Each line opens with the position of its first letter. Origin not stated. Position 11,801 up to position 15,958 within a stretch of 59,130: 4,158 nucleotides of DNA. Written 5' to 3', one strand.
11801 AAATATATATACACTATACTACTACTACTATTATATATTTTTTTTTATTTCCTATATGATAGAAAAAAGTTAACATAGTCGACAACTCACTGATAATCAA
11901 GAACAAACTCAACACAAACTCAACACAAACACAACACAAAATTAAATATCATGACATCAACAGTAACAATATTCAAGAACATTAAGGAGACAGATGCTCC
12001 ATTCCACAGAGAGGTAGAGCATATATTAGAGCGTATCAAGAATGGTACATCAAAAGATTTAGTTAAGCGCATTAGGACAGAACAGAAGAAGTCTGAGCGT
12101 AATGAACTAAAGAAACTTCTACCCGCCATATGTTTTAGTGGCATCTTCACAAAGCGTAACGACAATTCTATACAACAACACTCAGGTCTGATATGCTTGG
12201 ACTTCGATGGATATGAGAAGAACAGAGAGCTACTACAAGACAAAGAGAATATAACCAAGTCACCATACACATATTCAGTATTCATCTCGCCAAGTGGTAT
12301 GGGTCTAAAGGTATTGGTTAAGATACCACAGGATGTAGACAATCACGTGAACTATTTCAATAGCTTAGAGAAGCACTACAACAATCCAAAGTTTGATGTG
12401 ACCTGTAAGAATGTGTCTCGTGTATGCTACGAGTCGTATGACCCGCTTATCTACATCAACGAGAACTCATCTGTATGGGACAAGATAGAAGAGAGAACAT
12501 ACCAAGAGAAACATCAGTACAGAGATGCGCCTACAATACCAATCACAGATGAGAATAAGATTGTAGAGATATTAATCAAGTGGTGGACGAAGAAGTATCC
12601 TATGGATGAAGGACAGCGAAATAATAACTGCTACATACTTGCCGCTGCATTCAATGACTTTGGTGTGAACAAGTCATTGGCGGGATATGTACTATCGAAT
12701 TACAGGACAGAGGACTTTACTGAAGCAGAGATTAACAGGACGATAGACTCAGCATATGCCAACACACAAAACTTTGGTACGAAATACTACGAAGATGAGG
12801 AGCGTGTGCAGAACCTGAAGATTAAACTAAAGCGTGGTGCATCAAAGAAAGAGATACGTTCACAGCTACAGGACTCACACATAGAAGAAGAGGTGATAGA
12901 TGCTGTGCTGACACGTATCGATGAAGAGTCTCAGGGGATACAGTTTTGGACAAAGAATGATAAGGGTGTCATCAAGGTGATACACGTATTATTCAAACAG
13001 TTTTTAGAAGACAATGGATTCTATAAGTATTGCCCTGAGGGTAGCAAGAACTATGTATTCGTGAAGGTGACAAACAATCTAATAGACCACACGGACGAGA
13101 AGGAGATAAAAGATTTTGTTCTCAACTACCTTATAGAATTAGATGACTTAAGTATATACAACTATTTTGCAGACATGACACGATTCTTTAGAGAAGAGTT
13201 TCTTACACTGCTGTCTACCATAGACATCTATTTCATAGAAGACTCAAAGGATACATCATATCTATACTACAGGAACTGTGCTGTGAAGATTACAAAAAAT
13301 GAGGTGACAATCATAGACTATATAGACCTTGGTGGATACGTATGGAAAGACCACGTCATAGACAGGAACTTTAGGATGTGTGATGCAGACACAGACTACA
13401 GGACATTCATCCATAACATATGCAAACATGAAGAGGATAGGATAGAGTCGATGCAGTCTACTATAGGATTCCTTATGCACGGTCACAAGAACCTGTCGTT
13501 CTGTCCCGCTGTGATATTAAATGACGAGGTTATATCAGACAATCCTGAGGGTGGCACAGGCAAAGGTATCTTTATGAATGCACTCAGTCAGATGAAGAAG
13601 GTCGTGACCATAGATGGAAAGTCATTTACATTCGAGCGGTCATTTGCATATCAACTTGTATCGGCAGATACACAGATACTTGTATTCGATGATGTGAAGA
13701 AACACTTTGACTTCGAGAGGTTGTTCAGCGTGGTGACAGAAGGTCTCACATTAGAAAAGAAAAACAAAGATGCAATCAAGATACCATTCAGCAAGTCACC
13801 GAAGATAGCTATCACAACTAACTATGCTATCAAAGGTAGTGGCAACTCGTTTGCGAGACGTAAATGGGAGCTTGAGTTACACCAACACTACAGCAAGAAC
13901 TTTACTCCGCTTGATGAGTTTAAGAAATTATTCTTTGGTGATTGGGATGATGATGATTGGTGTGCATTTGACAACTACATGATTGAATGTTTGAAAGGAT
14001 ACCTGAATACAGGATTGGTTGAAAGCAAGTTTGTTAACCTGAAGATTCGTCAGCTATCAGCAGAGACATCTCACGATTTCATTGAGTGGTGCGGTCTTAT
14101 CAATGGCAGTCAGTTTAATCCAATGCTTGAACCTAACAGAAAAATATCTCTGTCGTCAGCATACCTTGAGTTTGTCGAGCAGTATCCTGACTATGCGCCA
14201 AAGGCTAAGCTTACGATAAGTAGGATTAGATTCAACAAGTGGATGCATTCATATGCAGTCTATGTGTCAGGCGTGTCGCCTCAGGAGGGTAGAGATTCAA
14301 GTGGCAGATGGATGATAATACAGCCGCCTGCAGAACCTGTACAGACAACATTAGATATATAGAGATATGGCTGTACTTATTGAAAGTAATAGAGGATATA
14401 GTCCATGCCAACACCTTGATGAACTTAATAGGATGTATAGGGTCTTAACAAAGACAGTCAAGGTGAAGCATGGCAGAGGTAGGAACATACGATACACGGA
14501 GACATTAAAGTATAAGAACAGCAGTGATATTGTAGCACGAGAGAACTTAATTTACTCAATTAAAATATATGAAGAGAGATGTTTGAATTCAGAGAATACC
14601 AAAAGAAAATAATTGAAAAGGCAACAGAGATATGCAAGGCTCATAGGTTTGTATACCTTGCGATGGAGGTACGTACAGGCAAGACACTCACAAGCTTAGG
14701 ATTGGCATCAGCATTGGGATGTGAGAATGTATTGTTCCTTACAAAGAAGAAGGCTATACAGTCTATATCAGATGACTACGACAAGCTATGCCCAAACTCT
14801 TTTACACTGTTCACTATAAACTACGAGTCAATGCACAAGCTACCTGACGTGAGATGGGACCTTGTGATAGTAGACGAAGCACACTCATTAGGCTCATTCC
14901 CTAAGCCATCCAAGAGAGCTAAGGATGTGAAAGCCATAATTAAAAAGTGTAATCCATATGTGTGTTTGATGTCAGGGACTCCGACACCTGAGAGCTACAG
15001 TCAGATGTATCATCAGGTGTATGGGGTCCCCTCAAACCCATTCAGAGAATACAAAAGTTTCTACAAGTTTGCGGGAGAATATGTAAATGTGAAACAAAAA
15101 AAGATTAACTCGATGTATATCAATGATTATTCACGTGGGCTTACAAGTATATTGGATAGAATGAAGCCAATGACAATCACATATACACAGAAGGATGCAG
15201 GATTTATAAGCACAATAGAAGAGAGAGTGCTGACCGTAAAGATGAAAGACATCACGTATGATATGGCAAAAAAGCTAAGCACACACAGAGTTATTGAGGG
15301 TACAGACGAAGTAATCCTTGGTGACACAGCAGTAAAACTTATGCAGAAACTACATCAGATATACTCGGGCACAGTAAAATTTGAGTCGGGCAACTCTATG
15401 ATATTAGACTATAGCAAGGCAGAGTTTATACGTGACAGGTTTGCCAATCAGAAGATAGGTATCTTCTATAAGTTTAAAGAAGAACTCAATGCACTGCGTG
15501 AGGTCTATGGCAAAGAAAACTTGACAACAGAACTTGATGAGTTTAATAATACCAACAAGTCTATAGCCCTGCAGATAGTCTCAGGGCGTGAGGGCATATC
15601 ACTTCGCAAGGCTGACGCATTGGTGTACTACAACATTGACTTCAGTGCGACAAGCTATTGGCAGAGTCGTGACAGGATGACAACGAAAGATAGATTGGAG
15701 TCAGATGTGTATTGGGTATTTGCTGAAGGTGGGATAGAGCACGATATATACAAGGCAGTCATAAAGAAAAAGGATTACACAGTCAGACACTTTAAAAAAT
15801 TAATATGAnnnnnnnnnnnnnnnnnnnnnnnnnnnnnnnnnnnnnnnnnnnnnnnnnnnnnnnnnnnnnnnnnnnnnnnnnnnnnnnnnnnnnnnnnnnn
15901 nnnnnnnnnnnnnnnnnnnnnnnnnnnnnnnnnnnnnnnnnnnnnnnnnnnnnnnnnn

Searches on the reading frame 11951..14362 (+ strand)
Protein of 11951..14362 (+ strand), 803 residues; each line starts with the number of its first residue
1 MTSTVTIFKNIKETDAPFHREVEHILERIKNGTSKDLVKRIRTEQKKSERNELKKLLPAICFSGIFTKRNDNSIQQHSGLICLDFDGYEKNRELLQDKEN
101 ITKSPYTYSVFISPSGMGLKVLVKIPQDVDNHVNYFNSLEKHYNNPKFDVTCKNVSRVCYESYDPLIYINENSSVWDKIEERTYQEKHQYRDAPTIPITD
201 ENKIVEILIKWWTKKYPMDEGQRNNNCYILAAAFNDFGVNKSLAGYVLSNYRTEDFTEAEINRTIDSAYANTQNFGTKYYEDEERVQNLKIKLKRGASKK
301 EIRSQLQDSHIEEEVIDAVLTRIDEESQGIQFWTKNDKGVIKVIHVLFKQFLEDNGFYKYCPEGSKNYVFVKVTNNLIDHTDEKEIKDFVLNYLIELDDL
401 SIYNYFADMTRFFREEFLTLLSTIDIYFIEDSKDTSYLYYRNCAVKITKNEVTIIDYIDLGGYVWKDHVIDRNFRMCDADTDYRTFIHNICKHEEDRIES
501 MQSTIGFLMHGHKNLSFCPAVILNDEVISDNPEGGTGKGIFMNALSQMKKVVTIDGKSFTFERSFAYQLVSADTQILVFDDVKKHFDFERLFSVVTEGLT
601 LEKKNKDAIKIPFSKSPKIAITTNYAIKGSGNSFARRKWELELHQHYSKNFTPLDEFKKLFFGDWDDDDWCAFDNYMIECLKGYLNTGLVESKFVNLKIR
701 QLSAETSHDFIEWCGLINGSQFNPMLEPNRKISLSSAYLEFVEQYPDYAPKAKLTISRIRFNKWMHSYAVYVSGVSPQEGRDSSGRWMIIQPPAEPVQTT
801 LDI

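Call 46: search_protein_families(library=phrogs, proteins=[window:11951-14362:+], max_evalue=0.00001)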
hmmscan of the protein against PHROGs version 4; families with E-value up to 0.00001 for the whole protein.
window:11951-14362:+ (803 aa): 3 families
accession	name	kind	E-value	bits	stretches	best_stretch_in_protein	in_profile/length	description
phrog_28855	-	unknown function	0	1083.3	1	1-795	1-796/804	-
phrog_18375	-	DNA, RNA and nucleotide metabolism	1.5e-29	103.8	1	4-173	6-178/644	DNA primase/helicase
phrog_695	-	DNA, RNA and nucleotide metabolism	5.4e-08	33.1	1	67-319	55-315/704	DNA polymerase/primase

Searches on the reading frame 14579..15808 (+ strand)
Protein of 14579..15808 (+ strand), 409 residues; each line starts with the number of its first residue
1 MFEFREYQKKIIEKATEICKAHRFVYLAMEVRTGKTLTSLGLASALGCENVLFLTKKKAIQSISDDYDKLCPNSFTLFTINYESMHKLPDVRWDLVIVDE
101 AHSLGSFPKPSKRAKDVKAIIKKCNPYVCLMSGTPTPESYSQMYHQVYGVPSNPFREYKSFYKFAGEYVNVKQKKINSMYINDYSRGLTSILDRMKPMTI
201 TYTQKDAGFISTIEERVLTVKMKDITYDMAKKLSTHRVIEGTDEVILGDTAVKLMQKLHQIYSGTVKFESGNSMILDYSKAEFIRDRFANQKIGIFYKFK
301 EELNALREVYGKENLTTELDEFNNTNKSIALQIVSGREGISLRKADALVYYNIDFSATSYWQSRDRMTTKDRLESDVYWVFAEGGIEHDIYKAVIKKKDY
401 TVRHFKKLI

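Call 46: search_protein_families(library=phrogs, proteins=[window:14579-15808:+], max_evalue=0.00001)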
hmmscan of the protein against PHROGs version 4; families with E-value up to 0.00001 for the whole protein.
window:14579-15808:+ (409 aa): 2 families
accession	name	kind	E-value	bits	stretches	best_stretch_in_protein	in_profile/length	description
phrog_62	-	DNA, RNA and nucleotide metabolism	4.5e-59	201.1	1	2-400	695-1128/1881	DNA helicase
phrog_16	-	DNA, RNA and nucleotide metabolism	3.4e-11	43.1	1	1-150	270-431/986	DNA helicase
